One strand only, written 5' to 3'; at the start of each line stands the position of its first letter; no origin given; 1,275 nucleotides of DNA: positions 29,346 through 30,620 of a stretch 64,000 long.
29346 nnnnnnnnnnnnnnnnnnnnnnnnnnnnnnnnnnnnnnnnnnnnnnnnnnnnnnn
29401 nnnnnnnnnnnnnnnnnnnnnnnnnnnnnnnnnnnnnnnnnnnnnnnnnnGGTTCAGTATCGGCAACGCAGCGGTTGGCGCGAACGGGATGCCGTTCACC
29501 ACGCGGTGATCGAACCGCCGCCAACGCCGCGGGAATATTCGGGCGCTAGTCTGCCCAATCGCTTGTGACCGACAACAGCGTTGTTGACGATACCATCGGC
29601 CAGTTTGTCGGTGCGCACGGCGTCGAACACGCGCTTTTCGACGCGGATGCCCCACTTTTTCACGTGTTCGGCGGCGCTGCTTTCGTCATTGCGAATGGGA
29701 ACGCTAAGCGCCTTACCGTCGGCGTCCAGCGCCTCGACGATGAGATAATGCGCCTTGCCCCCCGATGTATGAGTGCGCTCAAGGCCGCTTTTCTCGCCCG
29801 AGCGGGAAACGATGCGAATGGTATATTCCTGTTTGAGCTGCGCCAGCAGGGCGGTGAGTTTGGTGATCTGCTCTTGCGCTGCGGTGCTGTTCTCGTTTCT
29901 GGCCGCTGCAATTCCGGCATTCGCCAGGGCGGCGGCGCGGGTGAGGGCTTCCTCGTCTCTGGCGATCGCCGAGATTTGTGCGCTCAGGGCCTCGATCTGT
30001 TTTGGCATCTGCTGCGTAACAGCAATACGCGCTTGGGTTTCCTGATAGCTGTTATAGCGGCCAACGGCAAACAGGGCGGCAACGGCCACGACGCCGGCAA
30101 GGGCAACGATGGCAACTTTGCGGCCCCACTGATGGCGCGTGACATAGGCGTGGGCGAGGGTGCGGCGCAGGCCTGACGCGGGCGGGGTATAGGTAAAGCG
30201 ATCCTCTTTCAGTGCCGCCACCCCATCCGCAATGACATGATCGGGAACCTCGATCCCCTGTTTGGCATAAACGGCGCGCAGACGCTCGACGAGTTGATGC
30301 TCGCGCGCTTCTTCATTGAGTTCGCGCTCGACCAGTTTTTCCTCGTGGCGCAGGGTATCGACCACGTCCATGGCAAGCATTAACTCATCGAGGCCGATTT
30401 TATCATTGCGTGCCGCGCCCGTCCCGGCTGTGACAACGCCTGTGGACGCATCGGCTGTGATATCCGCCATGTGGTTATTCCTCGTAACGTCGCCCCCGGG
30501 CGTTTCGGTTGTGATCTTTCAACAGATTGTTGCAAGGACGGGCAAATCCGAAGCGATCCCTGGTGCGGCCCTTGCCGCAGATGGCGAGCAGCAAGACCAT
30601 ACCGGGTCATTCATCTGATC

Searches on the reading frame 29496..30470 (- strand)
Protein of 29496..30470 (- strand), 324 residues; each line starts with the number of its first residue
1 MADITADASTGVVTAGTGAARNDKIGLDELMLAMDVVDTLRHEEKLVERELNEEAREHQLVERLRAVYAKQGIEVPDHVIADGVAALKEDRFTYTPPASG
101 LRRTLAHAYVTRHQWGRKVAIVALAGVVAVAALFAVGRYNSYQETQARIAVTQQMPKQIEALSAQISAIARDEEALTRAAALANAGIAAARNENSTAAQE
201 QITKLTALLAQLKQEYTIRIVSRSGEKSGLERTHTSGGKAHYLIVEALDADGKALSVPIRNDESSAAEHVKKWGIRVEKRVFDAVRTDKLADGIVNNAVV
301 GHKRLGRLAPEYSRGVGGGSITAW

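Call 50: search_protein_families(library=pfam, proteins=[window:29496-30470:-], max_evalue=0.001)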
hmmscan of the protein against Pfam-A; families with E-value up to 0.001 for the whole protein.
window:29496-30470:- (324 aa): 1 family
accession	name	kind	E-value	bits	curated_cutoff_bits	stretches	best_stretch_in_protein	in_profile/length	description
PF19911.4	DUF6384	-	3.1e-111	371.8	25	1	23-324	4-308/308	Family of unknown function (DUF6384)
